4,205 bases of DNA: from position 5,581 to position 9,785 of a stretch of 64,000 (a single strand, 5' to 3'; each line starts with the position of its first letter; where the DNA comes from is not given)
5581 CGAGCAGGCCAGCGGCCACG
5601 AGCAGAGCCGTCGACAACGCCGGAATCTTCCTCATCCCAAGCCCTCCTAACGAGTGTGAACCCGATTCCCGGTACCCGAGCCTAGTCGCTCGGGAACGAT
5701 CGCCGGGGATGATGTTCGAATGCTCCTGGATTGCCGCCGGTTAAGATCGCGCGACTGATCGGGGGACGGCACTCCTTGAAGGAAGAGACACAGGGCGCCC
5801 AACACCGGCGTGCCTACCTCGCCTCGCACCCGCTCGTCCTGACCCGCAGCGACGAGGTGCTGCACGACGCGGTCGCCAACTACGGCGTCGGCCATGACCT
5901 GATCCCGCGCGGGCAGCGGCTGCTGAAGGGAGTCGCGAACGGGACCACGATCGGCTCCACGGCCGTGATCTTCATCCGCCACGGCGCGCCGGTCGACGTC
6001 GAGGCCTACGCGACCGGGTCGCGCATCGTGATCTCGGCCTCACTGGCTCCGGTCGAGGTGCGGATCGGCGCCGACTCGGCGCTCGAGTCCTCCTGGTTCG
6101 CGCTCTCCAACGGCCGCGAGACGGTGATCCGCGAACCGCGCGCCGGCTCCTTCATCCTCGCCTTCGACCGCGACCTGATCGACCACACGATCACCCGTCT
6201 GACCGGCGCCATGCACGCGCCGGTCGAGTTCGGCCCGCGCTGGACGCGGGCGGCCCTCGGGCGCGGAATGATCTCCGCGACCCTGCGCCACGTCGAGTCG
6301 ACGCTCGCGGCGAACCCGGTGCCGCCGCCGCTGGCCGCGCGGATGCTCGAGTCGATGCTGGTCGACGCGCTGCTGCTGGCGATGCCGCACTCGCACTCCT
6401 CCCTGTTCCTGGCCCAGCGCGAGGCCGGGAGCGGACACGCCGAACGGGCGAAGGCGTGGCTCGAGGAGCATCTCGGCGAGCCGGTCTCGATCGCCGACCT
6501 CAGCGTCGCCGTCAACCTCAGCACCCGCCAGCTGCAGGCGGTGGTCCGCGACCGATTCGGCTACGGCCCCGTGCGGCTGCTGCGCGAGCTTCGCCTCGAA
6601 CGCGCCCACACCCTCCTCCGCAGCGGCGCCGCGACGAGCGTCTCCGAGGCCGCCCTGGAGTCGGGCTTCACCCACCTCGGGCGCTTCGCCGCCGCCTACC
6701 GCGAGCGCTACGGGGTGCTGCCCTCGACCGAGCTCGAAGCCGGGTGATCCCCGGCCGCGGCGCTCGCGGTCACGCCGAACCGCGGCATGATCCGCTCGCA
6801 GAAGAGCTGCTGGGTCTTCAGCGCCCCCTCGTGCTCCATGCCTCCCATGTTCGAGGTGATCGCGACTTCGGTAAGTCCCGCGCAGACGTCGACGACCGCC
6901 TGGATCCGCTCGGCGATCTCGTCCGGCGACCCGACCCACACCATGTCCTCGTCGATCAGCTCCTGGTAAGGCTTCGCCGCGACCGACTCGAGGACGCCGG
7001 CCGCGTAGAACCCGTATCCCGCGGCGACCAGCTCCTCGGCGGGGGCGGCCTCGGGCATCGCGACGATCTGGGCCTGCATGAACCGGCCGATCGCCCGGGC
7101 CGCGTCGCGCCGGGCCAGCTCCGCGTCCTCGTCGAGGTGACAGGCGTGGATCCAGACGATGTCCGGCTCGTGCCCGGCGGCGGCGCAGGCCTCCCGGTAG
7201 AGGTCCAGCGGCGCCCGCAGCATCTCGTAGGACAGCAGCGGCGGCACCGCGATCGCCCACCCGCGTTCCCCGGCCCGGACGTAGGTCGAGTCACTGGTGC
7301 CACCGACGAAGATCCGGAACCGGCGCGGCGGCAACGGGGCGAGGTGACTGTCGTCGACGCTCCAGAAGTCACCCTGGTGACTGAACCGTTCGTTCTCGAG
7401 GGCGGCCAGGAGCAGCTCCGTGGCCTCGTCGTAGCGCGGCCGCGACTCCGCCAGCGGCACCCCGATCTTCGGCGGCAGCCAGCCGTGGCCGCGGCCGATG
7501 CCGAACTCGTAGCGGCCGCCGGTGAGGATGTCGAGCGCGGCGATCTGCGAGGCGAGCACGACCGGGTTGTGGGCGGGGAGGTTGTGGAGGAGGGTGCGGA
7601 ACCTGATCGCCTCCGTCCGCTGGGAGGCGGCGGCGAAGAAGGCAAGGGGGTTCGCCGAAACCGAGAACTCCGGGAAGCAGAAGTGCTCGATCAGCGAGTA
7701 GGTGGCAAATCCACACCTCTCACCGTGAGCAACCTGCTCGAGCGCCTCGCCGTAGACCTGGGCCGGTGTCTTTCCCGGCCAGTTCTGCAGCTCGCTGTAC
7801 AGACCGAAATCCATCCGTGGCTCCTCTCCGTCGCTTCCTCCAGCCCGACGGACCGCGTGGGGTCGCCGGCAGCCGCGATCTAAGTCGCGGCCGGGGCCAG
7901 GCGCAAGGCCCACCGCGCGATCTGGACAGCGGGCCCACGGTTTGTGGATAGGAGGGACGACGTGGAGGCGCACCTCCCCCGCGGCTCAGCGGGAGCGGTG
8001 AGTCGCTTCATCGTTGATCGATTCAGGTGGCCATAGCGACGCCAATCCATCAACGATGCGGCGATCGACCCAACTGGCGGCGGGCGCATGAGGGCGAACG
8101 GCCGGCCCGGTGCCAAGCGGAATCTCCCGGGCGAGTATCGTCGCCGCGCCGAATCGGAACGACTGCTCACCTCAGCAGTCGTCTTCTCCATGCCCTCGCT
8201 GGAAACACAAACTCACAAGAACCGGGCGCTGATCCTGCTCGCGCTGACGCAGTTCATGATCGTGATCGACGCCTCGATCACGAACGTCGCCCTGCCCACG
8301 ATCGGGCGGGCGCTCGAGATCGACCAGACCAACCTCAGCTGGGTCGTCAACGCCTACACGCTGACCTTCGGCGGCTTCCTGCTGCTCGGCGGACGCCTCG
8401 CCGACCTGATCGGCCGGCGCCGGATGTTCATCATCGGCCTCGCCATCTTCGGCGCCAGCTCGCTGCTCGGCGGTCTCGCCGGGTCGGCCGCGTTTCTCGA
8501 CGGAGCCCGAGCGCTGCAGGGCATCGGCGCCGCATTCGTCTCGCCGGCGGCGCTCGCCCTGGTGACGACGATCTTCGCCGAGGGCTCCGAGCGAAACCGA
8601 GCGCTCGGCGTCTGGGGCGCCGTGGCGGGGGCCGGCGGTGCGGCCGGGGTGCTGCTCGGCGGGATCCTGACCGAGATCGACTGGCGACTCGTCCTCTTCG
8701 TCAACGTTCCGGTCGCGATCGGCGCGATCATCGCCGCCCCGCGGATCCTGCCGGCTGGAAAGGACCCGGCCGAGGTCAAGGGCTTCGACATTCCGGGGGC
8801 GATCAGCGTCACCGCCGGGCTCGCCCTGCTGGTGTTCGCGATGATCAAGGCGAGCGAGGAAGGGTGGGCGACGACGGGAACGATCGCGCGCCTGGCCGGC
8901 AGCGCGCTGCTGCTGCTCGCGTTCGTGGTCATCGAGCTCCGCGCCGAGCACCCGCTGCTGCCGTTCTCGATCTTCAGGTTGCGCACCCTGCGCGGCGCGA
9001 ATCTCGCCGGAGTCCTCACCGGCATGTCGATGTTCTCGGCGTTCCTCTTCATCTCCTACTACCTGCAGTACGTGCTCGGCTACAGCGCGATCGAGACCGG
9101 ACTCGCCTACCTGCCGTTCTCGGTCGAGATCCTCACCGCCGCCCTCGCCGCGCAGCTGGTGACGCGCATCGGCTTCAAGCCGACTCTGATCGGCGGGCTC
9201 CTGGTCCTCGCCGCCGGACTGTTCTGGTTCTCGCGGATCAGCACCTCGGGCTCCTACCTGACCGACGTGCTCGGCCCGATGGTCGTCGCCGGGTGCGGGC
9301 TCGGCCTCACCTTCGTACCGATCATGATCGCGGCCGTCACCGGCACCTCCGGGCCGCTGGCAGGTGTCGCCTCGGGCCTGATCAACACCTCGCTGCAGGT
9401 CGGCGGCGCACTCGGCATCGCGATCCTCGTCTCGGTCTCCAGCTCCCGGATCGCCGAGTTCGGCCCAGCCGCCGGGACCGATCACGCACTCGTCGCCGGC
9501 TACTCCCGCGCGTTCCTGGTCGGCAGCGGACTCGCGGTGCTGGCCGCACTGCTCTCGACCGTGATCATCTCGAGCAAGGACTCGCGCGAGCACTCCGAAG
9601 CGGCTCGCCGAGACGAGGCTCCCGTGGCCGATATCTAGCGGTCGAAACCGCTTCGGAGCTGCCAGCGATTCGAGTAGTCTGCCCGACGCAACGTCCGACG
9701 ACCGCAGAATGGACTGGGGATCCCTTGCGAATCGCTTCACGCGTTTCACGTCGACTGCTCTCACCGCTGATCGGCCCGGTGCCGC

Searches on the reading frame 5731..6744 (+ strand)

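Call 47: search_protein_families(library=pfam, proteins=[window:5731-6744:+])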
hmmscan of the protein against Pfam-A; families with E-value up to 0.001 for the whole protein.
window:5731-6744:+ (338 aa): 3 families
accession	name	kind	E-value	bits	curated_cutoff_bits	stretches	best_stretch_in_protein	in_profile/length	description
PF12833.13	HTH_18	-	3.4e-19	69.4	33.6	1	259-333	3-76/80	Helix-turn-helix domain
PF14525.12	AraC_binding_2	-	1.6e-07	31.6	27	1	45-215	2-173/173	AraC-binding-like domain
PF00165.29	HTH_AraC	-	3.2e-05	24.4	26.6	0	244-284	1-41/42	Bacterial regulatory helix-turn-helix proteins, AraC family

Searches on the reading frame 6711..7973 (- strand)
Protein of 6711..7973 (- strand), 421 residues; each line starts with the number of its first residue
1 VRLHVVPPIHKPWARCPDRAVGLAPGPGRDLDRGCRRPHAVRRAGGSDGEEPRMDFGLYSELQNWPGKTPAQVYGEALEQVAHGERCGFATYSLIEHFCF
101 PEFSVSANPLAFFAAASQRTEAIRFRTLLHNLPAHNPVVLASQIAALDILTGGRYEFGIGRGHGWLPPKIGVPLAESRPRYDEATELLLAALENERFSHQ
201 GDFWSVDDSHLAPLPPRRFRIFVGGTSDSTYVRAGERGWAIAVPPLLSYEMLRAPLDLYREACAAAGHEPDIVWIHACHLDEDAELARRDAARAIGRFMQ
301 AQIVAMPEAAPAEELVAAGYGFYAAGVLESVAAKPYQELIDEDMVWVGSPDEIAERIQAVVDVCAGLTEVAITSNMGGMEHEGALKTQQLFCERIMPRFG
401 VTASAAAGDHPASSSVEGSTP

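Call 47: search_protein_families(library=pfam, proteins=[window:6711-7973:-])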
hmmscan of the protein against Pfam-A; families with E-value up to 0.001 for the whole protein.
window:6711-7973:- (421 aa): 1 family
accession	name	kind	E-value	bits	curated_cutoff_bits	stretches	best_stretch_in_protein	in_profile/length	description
PF00296.26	Bac_luciferase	-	2.8e-48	165.3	27.9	1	54-362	1-309/314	Luciferase-like monooxygenase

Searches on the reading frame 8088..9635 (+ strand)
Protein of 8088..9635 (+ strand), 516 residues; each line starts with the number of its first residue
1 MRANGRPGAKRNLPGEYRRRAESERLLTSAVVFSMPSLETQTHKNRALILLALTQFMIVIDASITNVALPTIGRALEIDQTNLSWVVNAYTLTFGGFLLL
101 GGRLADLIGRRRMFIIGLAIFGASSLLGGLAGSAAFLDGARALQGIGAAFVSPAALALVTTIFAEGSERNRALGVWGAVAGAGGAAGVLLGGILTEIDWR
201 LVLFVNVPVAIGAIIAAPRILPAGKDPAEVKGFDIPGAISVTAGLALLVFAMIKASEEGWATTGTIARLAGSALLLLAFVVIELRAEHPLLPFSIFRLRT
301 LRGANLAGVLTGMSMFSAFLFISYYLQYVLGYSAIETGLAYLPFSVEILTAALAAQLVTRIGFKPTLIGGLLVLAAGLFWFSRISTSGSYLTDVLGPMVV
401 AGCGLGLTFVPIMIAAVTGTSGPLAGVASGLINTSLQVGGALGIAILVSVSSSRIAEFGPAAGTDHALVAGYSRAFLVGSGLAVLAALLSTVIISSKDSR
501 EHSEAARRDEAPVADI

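Call 47: search_protein_families(library=pfam, proteins=[window:8088-9635:+])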
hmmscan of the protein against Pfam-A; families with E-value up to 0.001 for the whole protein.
window:8088-9635:+ (516 aa): 1 family
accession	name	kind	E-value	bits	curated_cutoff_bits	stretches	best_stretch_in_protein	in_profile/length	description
PF07690.21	MFS_1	-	6.6e-47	160.5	33.4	1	51-443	1-346/347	Major Facilitator Superfamily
